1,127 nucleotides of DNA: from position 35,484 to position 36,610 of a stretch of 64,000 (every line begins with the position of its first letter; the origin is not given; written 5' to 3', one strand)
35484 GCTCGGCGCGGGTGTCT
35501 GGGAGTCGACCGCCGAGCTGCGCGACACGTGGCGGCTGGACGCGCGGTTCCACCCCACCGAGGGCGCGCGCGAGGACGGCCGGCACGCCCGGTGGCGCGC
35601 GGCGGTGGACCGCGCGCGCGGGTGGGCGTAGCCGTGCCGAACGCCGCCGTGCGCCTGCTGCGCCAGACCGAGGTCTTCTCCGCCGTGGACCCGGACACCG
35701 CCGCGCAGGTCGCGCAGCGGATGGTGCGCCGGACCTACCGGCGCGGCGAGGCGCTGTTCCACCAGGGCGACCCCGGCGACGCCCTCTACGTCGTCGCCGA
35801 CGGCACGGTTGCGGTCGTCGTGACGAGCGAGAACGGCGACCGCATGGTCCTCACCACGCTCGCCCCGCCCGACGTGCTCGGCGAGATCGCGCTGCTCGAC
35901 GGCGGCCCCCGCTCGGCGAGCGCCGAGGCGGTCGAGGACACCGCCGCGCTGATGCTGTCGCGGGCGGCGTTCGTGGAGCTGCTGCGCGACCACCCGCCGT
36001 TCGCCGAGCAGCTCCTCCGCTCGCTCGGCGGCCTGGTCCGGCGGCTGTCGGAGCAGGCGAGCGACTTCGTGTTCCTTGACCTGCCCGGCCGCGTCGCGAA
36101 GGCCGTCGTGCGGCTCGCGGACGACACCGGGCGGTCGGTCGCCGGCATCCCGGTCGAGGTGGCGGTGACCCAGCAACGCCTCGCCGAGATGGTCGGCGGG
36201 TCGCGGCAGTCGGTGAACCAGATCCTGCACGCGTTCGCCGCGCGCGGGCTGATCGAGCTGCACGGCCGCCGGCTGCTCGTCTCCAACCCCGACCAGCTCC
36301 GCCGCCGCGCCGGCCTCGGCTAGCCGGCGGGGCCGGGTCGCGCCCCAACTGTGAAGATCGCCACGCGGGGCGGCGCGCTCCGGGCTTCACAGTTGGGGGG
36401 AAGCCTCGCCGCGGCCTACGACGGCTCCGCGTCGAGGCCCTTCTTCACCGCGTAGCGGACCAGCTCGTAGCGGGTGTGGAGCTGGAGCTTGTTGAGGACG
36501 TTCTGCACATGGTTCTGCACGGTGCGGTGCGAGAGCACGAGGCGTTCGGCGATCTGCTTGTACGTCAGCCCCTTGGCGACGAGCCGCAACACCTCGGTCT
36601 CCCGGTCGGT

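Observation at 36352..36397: REP-like palindromic repeat family B (two copies: 36352-36397 and 48044-48100), one overlapping a gene terminus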

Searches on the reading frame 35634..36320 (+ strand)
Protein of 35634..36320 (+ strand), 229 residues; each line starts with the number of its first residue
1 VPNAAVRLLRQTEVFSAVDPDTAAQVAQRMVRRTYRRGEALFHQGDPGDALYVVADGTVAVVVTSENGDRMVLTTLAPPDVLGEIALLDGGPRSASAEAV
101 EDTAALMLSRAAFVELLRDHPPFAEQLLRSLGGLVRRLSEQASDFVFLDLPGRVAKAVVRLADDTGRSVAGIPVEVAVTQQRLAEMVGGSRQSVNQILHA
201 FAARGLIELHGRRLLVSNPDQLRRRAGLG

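Call 35: find_homologous_proteins(query=window:35634-36320:+, max_evalue=1e-40)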
Query seq(229 aa) (229 aa): 2394 proteins with E <= 1e-40 among 8000 candidates; the best 120 are listed.
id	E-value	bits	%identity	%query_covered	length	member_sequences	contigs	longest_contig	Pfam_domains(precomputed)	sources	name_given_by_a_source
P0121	5.3e-138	475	100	100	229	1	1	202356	PF13545.13,PF00027.36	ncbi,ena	ncbi:MAG TPA: Crp/Fnr family transcriptional regulator [Mycobacteriales bacterium]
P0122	1.5e-137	474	100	100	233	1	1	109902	PF13545.13,PF00027.36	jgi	jgi:CRP-like cAMP-binding protein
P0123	1.2e-114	399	84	97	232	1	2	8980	PF13545.13,PF00027.36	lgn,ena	-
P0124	3.3e-114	398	85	97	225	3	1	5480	PF13545.13,PF00027.36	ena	-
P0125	6.7e-112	390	83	98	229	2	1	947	PF13545.13,PF00027.36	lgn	-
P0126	1.0e-111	390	83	97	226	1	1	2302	PF13545.13,PF00027.36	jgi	-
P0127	3.3e-111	388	81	98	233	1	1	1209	PF13545.13,PF00027.36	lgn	-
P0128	4.3e-111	388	84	97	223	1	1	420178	PF13545.13,PF00027.36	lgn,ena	-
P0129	2.0e-110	385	82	97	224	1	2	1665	PF13545.13,PF00027.36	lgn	-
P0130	1.8e-109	382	81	98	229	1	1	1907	PF13545.13,PF00027.36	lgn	-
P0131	2.4e-109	382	81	97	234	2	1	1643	PF13545.13,PF00027.36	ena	-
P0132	5.6e-109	381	82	99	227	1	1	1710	PF13545.13,PF00027.36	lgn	-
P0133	4.2e-107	374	81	97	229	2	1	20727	PF13545.13,PF00027.36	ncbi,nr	ncbi:MAG TPA: Crp/Fnr family transcriptional regulator [Frankiaceae bacterium]|nr:Crp/Fnr family tra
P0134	1.1e-103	363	76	98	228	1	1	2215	PF13545.13,PF00027.36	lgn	-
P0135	9.5e-103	360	78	98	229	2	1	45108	PF13545.13,PF00027.36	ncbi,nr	ncbi:MAG: family transcriptional regulator, cyclic receptor protein [Frankiaceae bacterium]|nr:famil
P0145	1.2e-97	344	70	99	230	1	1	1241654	PF13545.13,PF00027.36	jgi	jgi:CRP/FNR family cyclic AMP-dependent transcriptional regulator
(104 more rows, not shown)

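Call 36: find_encoding_contigs(protein=P0122, flank=10000, max_places=3)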
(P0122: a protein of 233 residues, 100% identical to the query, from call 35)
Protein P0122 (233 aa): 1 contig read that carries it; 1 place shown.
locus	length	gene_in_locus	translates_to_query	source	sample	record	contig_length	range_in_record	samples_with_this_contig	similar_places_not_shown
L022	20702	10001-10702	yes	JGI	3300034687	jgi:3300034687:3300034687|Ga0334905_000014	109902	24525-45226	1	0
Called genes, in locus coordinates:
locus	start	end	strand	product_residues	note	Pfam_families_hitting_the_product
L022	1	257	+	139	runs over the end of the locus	PF00583:Acetyltransf_1, PF13673:Acetyltransf_10, PF13508:Acetyltransf_7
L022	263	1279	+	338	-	PF18152:DAHP_snth_FXD, PF00793:DAHP_synth_1, PF03102:NeuB (weak)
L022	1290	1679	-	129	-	-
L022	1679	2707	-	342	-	PF01212:Beta_elim_lyase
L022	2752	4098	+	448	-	-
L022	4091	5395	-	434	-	PF01474:DAHP_synth_2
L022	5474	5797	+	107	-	-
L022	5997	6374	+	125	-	-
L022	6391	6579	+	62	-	-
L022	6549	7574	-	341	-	PF00365:PFK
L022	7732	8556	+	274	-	PF06267:DUF1028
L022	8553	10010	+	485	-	PF00370:FGGY_N, PF02782:FGGY_C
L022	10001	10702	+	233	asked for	PF00027:cNMP_binding, PF13545:HTH_Crp_2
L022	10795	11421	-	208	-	PF00072:Response_reg, PF00196:GerE, PF04545:Sigma70_r4 (weak), PF08281:Sigma70_r4_2 (weak), PF13384:HTH_23 (weak)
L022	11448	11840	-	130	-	PF00072:Response_reg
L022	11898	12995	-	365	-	PF19354:DUF5931, PF02518:HATPase_c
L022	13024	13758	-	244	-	PF01553:Acyltransferase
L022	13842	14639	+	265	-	PF12740:PETase (faint), PF00561:Abhydrolase_1, PF12146:Hydrolase_4, PF12697:Abhydrolase_6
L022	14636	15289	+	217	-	-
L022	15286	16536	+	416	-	PF04455:Saccharop_dh_N, PF21571:ArgZ-like_C_1st, PF21570:ArgZ-like_C_2nd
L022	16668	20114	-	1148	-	PF00211:Guanylate_cyc, PF13191:AAA_16, PF13401:AAA_22 (faint)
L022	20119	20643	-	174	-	-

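Call 37: find_encoding_contigs(protein=P0133, flank=10000, max_places=2)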
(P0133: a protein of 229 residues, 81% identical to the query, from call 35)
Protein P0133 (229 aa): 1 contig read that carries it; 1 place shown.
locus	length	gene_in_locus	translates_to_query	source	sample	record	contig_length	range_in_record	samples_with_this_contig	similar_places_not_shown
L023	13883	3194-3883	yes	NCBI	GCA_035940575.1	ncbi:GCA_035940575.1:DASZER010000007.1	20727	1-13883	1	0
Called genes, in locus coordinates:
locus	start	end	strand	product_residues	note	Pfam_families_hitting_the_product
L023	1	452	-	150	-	?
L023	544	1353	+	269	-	PF06267:DUF1028, PF08823:PG_binding_2 (weak)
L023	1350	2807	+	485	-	PF00370:FGGY_N, PF02782:FGGY_C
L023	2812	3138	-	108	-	-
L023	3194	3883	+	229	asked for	PF00027:cNMP_binding, PF13545:HTH_Crp_2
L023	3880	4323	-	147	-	PF00903:Glyoxalase, PF13468:Glyoxalase_3 (weak), PF13669:Glyoxalase_4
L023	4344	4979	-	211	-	PF00072:Response_reg, PF00196:GerE, PF04545:Sigma70_r4 (weak), PF08281:Sigma70_r4_2 (weak), PF13384:HTH_23 (weak)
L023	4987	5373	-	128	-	PF00072:Response_reg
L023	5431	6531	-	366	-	PF19354:DUF5931, PF02518:HATPase_c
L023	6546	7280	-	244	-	PF01553:Acyltransferase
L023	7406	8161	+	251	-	PF12740:PETase (faint), PF00561:Abhydrolase_1, PF12146:Hydrolase_4, PF12697:Abhydrolase_6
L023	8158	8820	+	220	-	-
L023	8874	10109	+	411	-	PF04455:Saccharop_dh_N, PF21571:ArgZ-like_C_1st, PF21570:ArgZ-like_C_2nd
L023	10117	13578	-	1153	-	PF00211:Guanylate_cyc, PF13191:AAA_16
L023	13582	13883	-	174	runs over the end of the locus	-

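Call 38: find_encoding_contigs(protein=P0128, flank=10000, max_places=2)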
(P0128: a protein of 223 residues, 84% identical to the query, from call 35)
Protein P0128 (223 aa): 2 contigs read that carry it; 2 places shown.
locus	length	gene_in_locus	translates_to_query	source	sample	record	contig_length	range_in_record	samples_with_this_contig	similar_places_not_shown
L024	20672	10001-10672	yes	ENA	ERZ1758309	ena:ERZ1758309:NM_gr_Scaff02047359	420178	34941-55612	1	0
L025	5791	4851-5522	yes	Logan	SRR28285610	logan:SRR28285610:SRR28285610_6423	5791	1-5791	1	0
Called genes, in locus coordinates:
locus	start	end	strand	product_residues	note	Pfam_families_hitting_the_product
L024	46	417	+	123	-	-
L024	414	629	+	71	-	-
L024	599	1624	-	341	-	PF00365:PFK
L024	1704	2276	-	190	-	-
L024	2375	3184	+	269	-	PF06267:DUF1028, PF08823:PG_binding_2 (weak)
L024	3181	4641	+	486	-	PF00370:FGGY_N, PF02782:FGGY_C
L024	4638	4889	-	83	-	-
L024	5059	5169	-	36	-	-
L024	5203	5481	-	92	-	-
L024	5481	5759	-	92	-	-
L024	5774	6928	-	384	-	PF01553:Acyltransferase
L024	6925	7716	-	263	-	PF01148:CTP_transf_1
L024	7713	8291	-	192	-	-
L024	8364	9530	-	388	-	-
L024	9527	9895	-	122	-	-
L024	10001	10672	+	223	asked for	PF00027:cNMP_binding, PF13545:HTH_Crp_2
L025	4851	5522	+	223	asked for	PF00027:cNMP_binding, PF13545:HTH_Crp_2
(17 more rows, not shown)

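Call 41: find_encoding_contigs(protein=P0124, flank=10000, max_places=3)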
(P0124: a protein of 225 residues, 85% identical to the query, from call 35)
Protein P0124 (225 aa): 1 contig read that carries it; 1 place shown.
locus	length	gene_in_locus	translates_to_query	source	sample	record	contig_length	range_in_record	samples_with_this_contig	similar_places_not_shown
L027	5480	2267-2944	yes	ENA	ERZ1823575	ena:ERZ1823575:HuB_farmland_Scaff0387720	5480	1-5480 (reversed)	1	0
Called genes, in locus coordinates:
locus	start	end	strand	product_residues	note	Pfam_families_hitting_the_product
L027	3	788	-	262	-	?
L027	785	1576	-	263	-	PF01148:CTP_transf_1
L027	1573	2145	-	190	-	PF01066:CDP-OH_P_transf (weak)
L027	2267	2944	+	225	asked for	PF00027:cNMP_binding, PF13545:HTH_Crp_2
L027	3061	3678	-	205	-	PF00072:Response_reg, PF00196:GerE, PF04545:Sigma70_r4 (weak), PF08281:Sigma70_r4_2 (weak), PF13384:HTH_23 (weak)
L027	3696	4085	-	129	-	PF00072:Response_reg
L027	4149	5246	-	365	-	PF19354:DUF5931, PF13581:HATPase_c_2 (faint), PF02518:HATPase_c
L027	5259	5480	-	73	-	?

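Call 76: find_encoding_contigs(protein=P0145, flank=10000, max_places=1)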
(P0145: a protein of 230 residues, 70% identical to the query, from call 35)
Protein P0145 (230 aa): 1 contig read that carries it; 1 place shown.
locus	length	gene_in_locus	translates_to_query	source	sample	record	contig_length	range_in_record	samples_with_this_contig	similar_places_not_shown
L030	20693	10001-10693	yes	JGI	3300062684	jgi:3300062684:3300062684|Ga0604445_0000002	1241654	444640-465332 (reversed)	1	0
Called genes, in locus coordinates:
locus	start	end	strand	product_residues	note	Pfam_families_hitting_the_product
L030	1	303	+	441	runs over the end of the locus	-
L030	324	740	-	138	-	PF13376:OmdA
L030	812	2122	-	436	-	PF01474:DAHP_synth_2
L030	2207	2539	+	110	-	-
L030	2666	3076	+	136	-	-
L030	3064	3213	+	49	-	-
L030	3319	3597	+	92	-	-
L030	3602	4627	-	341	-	PF00365:PFK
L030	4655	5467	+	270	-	PF06267:DUF1028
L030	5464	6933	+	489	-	PF00370:FGGY_N, PF02782:FGGY_C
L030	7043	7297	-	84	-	-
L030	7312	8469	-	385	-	PF01553:Acyltransferase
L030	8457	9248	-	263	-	PF01148:CTP_transf_1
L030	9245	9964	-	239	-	-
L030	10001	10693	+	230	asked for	PF00027:cNMP_binding, PF13545:HTH_Crp_2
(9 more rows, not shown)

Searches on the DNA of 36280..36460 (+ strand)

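Call 58: build_rna_model(alignment_id=A3, structure=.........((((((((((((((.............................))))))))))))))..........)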
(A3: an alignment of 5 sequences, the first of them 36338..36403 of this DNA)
Model R1 built from alignment A3 (5 sequences, 76 columns); structure: as given.
model positions 66; base pairs 14; branch points 0; effective number of sequences 3.75; information 0.85 bits per position. Calibrated on 0.2 Mb of random sequence (short: E-values are rough).
structure used (alignment columns):
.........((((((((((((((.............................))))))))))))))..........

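Call 59: search_with_rna_model(model_id=R1, sources=[window, L004, L007, L009, L010, L011, L023, L024, L026, L027, L012, L013, L014, L015, L016, L017, L018, L019, L020, L002], max_evalue=10, show_alignments=0)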
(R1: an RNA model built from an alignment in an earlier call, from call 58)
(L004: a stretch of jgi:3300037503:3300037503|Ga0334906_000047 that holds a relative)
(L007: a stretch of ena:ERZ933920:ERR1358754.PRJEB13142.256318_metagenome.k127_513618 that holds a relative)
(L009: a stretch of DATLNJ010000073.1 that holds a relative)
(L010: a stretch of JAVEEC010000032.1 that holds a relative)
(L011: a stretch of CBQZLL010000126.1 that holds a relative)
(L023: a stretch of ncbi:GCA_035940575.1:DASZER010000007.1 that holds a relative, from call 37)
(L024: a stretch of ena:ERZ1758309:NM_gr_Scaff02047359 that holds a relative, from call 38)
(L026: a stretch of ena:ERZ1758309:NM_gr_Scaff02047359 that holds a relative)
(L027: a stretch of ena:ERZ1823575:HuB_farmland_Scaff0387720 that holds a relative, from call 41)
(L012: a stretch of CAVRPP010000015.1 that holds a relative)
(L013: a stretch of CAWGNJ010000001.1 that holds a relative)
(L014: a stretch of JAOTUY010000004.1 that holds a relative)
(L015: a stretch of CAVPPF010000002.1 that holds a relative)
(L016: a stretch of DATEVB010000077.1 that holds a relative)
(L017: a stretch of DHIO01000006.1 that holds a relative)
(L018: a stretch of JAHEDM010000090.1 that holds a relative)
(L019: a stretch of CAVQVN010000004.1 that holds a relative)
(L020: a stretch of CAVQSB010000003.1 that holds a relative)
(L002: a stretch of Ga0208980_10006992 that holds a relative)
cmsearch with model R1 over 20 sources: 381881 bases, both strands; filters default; matches with E-value up to 10: 18.
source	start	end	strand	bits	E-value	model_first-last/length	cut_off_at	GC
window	36338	36403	+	82.6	3.7e-17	1-66/66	no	0.71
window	48039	48105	+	79.9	1.7e-16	1-66/66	no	0.72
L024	10681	10746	-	75.4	2.2e-15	1-66/66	no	0.76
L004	10838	10903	-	70.2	4e-14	1-66/66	no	0.65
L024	16465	16530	+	69.6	5.5e-14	1-66/66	no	0.7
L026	17149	17214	-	69.6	5.5e-14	1-66/66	no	0.7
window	36338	36403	-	29.7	0.00032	1-66/66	no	0.71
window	48039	48105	-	28.5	0.0006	1-66/66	no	0.72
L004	10838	10903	+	24.7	0.0051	1-66/66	no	0.65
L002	1550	1605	+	19.9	0.079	1-66/66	no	0.59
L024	10681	10744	+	18.8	0.14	1-66/66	no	0.77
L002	1550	1605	-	17.1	0.38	1-66/66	no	0.59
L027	3662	3713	+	13.7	2.5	1-66/66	no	0.73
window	26227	26257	+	12.5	5.1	18-49/66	no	0.77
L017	6732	6790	+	12.4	5.2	1-66/66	no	0.66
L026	12998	13018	-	11.7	7.5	27-47/66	no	0.9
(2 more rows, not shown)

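Call 64: search_rna_families(source=window, start=36280, end=36460, threshold=evalue, max_evalue=10)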
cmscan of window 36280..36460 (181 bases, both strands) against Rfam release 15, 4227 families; matches with E-value up to 10: 8.
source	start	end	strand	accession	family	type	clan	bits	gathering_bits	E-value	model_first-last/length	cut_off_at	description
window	36343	36398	+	RF00963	mir-642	Gene; miRNA;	-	17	90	1.2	1-83/83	no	mir-642 microRNA precursor family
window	36365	36416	+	RF03298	mir-4488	Gene; miRNA;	-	15.3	71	8.6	1-62/62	no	mir-4488 microRNA precursor family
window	36345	36396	+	RF03978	mir-1269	Gene; miRNA;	-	14.1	100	7.6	1-90/90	no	mir-1269 microRNA precursor family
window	36343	36398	+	RF03248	MIR9772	Gene; miRNA;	-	13.4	64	8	1-92/92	no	MIR9772 microRNA precursor family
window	36335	36405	+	RF03972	mir-3150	Gene; miRNA;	-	13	100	9.4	1-80/80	no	mir-3150 microRNA precursor family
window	36385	36451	-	RF01151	snoU82P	Gene; snRNA; snoRNA; CD-box;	-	12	42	0.57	1-55/55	no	Small nucleolar RNA U82P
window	36366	36443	+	RF02806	PyrR208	Gene; snRNA; snoRNA; HACA-box;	-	10.4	64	8.9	1-60/60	no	Pyrobaculum sRNA 208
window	36424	36450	-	RF01145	sR14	Gene; snRNA; snoRNA; CD-box;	-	9.3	38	2.8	28-54/54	no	Small nucleolar RNA sR14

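Call 66: search_dna_similar(query=window:36338-36403:+, collection=plasmids, mode=distant, max_evalue=1, max_rows=10)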
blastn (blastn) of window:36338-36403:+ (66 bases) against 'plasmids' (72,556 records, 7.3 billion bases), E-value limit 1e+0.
Records with a match: 2; places in all: 2; records where one place covers at least 80% of the query: 0.
Best place of each record, by identity: 90-95% 1; 80-90% 1.
By first word of the organism name: Azospirillum 1; Methylocystis 1.
By predicted mobility (MOB-suite, as given by PLSDB): non-mobilizable 2.
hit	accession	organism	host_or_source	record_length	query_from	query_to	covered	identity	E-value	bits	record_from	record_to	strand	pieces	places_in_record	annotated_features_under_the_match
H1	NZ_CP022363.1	Azospirillum sp. TSH58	single cell,paddy soils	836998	19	49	47%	90.3%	4e-1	40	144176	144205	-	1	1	chemotaxis protein CheW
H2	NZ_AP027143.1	Methylocystis iwaonis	-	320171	20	50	47%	87.1%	4e-1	39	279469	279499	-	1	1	none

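Call 77: search_with_rna_model(model_id=R1, sources=[L028, L029, L030], max_evalue=1)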
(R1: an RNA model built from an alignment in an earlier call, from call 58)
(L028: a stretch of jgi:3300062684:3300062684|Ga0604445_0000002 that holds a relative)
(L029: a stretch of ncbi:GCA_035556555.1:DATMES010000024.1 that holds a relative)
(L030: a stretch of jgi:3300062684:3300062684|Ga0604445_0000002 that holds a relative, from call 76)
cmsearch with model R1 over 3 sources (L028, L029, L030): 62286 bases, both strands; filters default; matches with E-value up to 1: 4.
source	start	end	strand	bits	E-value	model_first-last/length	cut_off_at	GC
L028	10785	10850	-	46.2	4.7e-09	1-66/66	no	0.61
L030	6963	7028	-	20.8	0.0077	1-66/66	no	0.61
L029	19397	19455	+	13.7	0.41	1-66/66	no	0.71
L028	954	1020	+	13.2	0.55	1-66/66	no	0.63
